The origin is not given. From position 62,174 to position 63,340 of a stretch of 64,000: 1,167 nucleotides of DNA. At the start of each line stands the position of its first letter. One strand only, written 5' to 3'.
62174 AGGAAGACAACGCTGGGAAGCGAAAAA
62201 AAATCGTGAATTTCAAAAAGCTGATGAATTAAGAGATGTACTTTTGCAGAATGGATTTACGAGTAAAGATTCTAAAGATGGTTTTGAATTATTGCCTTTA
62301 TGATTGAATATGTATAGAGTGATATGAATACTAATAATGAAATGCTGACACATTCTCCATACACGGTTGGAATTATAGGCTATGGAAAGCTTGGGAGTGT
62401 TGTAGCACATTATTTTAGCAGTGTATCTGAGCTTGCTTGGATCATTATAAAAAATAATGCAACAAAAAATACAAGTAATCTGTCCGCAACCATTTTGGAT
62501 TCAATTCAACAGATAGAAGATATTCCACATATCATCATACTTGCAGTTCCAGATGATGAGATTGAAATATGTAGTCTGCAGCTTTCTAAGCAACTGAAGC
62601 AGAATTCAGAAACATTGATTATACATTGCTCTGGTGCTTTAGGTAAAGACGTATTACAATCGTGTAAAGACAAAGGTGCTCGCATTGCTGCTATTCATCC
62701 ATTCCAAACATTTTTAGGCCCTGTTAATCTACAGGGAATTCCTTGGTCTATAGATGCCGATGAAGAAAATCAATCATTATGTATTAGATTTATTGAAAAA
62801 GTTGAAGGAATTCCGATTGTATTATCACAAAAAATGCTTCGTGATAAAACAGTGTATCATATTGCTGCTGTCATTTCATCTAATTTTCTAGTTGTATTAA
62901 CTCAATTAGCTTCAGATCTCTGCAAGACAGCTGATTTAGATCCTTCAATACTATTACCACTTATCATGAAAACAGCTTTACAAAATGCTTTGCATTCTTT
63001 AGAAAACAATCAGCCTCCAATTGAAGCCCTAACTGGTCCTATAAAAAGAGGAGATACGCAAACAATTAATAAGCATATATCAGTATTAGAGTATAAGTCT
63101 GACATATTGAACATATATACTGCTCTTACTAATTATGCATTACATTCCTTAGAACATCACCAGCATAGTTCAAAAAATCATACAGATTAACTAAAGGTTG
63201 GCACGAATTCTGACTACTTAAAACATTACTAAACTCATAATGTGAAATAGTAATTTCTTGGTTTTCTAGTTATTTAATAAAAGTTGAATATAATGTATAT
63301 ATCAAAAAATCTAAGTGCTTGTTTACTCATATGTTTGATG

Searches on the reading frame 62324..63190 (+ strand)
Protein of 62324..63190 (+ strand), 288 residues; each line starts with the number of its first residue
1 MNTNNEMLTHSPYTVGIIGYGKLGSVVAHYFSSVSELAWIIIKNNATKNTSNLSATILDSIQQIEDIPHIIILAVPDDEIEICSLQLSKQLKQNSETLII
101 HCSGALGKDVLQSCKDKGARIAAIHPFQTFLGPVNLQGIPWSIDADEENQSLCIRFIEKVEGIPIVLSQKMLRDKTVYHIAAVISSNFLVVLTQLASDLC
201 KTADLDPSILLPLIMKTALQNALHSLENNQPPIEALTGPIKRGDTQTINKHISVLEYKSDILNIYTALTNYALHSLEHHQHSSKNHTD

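Call 28: search_protein_families(library=pfam, proteins=[window:62324-63190:+], max_evalue=0.001)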
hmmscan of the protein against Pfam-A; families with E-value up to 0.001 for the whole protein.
window:62324-63190:+ (288 aa): 3 families
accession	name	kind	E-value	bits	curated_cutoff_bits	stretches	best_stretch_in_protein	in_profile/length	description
PF10728.14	DUF2520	-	4.3e-26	91.6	25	1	139-270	1-123/125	Domain of unknown function (DUF2520)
PF10727.15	Rossmann-like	-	6.4e-10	39.3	23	1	7-126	9-131/131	Rossmann-like domain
PF02826.25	2-Hacid_dh_C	-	0.0003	20.6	25.1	0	11-76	35-100/178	D-isomer specific 2-hydroxyacid dehydrogenase, NAD binding domain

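Call 54: find_encoding_contigs(protein=window:62324-63190:+, flank=10000, max_places=1)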
Protein window:62324-63190:+ (288 aa): 23 contigs read that carry it; 1 place shown.
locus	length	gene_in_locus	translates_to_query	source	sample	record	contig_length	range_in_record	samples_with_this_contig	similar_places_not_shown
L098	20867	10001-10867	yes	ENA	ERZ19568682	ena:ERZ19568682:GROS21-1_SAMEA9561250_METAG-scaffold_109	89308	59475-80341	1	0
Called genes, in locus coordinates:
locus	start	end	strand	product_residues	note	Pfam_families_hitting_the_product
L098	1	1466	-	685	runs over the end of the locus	PF00675:Peptidase_M16, PF05193:Peptidase_M16_C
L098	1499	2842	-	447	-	PF00675:Peptidase_M16, PF05193:Peptidase_M16_C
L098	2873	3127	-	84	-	-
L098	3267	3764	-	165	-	PF13183:Fer4_8 (faint), PF12838:Fer4_7, PF14697:Fer4_21 (faint), PF00037:Fer4 (weak), PF12797:Fer4_2 (faint), PF13237:Fer4_10, PF13187:Fer4_9, PF00037:Fer4, +2 more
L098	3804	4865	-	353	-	PF00146:NADHdh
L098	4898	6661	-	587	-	PF13510:Fer2_4, PF10588:NADH-G_4Fe-4S_3, PF22117:Fer4_Nqo3, PF04879:Molybdop_Fe4S4, PF22151:Fer4_NDSU1 (weak), PF00384:Molybdopterin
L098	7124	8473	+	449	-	PF01336:tRNA_anti-codon, PF00152:tRNA-synt_2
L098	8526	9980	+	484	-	PF01406:tRNA-synt_1e, PF01921:tRNA-synt_1f (faint), PF09334:tRNA-synt_1g (faint)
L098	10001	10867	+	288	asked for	PF10727:Rossmann-like, PF10728:DUF2520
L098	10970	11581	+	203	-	-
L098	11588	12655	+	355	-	PF01370:Epimerase, PF02719:Polysacc_synt_2 (faint), PF04321:RmlD_sub_bind (weak), PF16363:GDP_Man_Dehyd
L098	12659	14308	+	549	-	PF02366:PMT, PF13231:PMT_2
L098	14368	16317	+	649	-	PF00795:CN_hydrolase, PF02540:NAD_synthase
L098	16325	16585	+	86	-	PF03692:CxxCxxCC (weak)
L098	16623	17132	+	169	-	-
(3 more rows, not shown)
